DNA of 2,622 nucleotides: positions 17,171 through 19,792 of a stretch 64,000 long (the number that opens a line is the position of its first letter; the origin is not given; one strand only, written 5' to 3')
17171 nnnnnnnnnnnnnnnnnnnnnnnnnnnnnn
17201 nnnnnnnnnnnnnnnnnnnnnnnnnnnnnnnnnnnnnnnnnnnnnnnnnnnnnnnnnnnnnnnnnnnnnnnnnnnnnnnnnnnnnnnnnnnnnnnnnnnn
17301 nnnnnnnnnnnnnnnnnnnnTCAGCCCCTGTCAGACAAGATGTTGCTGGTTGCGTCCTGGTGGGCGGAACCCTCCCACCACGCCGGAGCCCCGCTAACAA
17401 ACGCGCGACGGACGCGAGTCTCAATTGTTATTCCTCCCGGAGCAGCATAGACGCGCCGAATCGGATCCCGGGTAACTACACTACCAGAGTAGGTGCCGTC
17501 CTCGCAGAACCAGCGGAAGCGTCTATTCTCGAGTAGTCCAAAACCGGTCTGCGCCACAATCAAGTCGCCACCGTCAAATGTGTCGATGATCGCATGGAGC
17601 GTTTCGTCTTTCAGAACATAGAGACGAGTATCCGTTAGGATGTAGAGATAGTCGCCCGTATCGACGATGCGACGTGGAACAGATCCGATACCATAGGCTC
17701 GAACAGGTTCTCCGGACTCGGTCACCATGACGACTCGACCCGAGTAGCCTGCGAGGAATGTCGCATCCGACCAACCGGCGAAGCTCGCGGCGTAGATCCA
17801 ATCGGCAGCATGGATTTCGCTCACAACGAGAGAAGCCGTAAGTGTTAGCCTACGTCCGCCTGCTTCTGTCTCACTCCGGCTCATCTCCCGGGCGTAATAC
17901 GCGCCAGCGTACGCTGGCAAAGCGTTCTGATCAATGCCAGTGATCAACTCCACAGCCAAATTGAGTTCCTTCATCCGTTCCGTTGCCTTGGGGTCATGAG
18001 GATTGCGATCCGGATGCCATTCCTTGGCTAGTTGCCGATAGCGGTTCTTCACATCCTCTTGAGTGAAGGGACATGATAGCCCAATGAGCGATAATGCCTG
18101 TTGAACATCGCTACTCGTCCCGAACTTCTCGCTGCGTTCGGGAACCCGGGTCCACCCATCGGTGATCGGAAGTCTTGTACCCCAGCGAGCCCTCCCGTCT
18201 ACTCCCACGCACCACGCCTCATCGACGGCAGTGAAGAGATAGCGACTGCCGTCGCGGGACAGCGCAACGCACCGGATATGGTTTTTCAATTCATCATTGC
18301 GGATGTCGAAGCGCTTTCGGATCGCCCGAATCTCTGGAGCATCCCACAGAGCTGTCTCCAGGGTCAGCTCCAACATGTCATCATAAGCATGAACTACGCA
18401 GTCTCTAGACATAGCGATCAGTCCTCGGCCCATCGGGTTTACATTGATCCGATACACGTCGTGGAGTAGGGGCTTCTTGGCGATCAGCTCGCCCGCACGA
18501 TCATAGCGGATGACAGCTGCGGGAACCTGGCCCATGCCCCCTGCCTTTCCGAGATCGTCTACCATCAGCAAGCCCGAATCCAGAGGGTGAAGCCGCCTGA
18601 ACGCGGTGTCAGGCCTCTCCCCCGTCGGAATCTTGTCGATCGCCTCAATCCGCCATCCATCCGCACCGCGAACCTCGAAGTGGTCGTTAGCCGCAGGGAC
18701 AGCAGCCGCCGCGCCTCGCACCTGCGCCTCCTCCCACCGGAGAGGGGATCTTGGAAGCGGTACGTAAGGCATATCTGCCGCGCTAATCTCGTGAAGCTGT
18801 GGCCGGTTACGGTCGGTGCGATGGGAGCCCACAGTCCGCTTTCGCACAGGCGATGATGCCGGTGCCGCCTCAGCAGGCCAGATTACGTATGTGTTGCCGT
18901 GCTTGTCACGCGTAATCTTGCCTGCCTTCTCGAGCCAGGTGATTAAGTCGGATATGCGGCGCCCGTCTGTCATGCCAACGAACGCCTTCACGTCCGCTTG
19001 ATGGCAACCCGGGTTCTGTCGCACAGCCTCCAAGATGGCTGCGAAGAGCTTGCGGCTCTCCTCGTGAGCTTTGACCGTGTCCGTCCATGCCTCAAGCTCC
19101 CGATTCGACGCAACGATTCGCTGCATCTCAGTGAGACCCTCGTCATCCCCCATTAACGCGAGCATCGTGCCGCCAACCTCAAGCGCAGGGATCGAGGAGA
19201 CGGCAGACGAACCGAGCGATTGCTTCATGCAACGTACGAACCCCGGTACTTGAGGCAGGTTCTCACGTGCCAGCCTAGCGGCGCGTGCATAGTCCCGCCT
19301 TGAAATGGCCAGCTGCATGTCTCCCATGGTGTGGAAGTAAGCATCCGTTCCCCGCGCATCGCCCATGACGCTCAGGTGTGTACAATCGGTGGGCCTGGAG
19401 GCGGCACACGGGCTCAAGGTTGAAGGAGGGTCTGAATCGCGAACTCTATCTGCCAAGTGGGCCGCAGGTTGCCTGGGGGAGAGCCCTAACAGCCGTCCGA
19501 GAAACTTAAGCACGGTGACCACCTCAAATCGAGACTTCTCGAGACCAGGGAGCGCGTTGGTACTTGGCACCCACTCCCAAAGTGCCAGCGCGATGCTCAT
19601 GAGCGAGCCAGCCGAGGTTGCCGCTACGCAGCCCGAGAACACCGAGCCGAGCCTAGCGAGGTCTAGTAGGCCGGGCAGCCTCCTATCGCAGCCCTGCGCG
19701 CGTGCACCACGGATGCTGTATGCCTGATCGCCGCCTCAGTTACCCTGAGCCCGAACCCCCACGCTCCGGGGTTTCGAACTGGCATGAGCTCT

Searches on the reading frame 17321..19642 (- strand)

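Call 44: search_protein_families(library=pfam, proteins=[window:17321-19642:-], max_evalue=0.001)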
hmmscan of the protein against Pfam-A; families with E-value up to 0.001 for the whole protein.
window:17321-19642:- (773 aa): 1 family
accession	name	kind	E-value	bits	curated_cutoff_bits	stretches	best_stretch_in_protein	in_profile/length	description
PF00226.36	DnaJ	-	2.2e-11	44.1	27.8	1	521-567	7-53/63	DnaJ domain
